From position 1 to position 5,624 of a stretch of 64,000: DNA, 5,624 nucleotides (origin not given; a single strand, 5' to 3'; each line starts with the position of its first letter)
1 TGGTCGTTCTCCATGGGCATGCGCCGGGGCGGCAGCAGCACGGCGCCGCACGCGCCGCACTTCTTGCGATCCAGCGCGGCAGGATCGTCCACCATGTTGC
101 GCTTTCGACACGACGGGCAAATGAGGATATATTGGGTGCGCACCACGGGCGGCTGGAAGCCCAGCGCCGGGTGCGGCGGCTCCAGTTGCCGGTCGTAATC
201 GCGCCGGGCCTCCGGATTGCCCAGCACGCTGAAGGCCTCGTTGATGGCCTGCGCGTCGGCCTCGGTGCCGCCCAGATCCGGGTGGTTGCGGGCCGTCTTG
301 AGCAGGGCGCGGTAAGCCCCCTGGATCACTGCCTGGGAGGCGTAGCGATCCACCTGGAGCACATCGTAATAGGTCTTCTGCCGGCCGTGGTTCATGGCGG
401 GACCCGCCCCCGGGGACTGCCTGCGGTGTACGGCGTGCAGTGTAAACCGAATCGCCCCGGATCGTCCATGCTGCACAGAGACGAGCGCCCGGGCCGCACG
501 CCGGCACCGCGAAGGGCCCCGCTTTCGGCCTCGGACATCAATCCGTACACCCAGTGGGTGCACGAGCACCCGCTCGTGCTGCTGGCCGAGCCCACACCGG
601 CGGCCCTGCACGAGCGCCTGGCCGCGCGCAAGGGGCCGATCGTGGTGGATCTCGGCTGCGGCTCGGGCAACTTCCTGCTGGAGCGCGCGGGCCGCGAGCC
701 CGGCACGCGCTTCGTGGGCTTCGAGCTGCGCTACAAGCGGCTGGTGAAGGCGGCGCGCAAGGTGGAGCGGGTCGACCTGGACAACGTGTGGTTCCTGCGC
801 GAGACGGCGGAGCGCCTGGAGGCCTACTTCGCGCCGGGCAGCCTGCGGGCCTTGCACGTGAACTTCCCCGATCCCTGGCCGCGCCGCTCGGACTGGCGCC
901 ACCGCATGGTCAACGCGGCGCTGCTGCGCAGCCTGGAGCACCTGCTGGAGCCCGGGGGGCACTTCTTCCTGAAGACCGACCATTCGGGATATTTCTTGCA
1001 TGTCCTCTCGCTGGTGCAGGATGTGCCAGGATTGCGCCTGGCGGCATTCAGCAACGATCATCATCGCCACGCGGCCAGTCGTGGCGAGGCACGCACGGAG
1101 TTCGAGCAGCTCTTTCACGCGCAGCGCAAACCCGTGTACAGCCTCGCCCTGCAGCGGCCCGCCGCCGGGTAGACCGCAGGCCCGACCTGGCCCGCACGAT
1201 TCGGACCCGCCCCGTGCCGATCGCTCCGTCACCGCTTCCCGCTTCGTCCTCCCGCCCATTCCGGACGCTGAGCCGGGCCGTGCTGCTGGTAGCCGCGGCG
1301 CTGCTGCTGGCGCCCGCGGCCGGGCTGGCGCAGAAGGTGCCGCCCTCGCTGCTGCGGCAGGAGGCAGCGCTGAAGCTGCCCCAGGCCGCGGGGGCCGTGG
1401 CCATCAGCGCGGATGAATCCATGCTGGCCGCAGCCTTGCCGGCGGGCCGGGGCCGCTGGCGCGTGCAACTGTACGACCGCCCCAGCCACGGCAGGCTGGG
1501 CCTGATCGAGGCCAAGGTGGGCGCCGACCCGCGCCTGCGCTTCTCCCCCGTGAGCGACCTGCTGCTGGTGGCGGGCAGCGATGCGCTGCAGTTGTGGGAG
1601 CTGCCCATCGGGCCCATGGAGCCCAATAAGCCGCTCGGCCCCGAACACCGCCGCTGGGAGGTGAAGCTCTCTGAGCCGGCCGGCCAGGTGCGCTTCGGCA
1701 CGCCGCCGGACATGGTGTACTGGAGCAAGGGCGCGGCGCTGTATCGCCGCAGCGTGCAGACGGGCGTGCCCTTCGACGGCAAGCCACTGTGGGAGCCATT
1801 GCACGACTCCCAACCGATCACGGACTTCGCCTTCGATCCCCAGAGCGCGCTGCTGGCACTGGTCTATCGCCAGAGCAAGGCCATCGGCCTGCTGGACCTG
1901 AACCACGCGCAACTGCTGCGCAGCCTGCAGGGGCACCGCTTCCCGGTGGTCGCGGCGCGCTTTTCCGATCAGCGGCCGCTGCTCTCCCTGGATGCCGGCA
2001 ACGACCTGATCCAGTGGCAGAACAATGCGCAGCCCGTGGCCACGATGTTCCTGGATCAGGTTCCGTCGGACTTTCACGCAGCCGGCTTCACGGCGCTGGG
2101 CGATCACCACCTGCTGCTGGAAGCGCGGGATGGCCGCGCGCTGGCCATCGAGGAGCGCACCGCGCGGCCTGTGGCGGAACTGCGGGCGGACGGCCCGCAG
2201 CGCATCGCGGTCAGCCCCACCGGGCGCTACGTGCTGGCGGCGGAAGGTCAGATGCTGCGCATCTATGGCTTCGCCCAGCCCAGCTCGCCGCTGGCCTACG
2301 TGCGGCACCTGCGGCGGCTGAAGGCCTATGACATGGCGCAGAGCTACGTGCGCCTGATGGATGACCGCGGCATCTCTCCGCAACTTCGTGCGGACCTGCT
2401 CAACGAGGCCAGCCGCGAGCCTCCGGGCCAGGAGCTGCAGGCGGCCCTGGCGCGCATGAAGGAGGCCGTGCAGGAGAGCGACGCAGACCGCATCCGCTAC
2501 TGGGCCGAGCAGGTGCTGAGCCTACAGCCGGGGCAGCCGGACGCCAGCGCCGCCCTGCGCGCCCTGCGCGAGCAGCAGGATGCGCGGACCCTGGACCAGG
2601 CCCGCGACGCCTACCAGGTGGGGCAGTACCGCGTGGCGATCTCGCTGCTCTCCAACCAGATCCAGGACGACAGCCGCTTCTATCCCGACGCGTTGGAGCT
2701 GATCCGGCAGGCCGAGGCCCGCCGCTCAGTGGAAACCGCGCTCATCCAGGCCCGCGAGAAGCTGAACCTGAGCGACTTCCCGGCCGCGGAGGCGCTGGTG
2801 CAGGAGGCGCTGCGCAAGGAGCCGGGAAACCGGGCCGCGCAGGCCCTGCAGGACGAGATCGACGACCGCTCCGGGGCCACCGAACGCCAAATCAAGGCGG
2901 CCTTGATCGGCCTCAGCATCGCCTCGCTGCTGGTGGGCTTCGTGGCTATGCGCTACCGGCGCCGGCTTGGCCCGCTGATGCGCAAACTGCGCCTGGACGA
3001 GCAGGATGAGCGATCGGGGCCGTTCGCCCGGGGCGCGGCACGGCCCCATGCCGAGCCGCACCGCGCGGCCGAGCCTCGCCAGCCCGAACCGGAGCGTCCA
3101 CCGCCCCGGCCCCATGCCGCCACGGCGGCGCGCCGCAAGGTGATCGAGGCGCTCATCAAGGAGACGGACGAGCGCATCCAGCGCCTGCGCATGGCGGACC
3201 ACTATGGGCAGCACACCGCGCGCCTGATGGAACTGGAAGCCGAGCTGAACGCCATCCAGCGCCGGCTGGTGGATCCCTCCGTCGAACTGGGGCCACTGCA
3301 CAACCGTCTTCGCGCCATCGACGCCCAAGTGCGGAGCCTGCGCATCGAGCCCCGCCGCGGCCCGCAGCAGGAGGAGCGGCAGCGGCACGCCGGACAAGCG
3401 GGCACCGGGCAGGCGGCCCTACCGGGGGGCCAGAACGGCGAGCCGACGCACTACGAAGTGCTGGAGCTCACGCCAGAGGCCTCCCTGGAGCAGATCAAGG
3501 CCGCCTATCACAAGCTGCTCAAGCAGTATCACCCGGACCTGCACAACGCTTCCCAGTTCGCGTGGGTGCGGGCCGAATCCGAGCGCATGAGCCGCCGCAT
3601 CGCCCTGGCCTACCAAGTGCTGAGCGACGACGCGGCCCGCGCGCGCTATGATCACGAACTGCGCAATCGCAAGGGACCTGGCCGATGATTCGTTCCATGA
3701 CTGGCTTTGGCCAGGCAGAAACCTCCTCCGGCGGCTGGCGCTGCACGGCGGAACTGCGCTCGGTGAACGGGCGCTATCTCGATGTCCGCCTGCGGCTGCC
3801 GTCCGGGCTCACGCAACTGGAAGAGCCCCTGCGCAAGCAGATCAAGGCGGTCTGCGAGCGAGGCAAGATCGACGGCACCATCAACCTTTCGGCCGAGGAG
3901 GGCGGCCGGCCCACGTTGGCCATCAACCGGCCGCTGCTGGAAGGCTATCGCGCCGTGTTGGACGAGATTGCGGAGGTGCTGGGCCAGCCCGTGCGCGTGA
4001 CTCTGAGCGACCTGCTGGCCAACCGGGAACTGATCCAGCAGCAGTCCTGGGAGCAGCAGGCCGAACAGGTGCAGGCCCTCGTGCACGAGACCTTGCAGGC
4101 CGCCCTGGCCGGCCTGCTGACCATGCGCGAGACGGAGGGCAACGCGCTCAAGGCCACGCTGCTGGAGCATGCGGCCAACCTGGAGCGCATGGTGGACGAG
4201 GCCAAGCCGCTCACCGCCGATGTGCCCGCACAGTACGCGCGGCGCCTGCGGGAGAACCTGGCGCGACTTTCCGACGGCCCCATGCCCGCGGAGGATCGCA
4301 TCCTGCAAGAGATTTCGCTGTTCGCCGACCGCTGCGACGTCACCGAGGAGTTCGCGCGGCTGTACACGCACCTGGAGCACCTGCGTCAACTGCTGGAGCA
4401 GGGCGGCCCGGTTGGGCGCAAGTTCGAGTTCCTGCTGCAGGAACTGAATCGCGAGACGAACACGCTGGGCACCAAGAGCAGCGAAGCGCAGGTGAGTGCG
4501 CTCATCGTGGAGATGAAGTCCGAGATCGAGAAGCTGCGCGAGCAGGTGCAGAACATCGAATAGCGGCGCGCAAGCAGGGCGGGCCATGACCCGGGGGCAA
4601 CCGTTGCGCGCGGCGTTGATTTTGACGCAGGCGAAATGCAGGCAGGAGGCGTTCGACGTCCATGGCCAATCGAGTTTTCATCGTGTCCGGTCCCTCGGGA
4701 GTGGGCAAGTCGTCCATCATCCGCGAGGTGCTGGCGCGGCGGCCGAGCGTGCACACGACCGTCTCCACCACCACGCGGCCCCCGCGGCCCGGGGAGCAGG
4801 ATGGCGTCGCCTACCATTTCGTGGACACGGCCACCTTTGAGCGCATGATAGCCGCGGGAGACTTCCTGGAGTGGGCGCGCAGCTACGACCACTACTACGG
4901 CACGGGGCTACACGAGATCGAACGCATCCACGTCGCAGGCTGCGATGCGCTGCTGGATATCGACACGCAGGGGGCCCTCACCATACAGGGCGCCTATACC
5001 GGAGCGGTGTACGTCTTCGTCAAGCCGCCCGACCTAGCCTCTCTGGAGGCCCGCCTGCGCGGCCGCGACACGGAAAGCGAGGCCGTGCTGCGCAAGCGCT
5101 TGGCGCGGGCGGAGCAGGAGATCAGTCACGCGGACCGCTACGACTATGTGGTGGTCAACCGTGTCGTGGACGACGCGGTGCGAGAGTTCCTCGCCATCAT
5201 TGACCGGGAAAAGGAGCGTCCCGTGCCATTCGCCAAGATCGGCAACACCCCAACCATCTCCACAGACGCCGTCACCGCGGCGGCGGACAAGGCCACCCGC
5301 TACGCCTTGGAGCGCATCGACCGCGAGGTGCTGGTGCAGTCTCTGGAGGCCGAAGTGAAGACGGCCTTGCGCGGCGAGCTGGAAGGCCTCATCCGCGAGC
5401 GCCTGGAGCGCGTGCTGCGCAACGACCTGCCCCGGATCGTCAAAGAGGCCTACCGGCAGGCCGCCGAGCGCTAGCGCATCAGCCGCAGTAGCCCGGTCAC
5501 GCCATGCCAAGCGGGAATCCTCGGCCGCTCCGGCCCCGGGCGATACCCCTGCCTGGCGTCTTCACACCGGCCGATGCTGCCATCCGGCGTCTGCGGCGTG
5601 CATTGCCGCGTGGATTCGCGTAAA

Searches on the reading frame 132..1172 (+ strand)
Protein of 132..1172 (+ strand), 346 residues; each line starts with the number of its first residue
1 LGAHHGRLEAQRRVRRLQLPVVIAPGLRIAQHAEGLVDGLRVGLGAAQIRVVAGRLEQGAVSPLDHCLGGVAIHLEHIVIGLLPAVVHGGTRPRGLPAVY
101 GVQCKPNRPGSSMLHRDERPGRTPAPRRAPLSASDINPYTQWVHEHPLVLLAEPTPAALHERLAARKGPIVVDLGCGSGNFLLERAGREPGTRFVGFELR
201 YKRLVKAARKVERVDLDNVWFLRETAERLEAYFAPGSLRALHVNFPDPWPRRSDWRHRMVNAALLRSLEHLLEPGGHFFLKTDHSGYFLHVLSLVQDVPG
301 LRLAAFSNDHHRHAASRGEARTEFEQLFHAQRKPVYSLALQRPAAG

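Call 12: search_protein_families(library=ncbifam, proteins=[window:132-1172:+], max_evalue=0.00001)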
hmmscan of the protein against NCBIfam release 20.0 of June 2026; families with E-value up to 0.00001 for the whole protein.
window:132-1172:+ (346 aa): 4 families
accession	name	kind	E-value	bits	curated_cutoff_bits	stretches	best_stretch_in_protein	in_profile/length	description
TIGR00091.1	TIGR00091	equivalog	2e-34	118.6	112.65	1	164-342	13-192/194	tRNA (guanosine(46)-N7)-methyltransferase TrmB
NF001080.0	PRK00121.2-2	equivalog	8.4e-30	103.6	132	1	163-335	42-215/224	tRNA (guanosine(46)-N7)-methyltransferase TrmB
NF010719.0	PRK14121.1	equivalog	1.7e-17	63.5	402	1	160-321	115-273/396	tRNA (guanosine(46)-N7)-methyltransferase TrmB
NF002421.0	PRK01544.1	equivalog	2.9e-09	36.2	567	1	160-301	340-481/524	bifunctional peptide chain release factor N(5)-glutamine methyltransferase PrmC/tRNA (guanosine(46)-N7)-methyltransferase TrmB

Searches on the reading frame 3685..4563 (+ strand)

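Call 12: search_protein_families(library=ncbifam, proteins=[window:3685-4563:+], max_evalue=0.00001)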
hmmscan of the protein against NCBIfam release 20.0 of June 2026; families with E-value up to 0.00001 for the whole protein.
window:3685-4563:+ (292 aa): 1 family
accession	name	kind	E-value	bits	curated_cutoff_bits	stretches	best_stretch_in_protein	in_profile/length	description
TIGR00255.1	TIGR00255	hypoth_equivalog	1.5e-73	248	167.5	1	1-292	1-291/291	YicC/YloC family endoribonuclease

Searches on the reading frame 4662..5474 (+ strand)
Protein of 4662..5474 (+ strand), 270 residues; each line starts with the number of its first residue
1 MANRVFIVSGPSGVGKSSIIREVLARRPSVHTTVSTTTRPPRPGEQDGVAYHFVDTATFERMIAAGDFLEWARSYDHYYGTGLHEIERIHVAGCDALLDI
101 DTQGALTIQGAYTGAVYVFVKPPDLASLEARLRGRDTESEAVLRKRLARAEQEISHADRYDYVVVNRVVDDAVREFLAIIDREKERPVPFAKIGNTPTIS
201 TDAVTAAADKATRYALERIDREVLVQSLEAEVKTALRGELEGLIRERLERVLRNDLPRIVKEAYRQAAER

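Call 11: search_protein_families(library=pfam, proteins=[window:4662-5474:+], max_evalue=0.001)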
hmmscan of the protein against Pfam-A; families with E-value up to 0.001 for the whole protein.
window:4662-5474:+ (270 aa): 3 families
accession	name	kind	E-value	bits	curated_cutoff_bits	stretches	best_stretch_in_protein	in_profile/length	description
PF00625.27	Guanylate_kin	-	1e-47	162.6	25.2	1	3-181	2-180/182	Guanylate kinase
PF13191.12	AAA_16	-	6.9e-06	27.1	32.6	1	4-26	25-47/167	AAA ATPase domain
PF01926.29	MMR_HSR1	-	2.3e-05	24.9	21.9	1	8-60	4-58/113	50S ribosome-binding GTPase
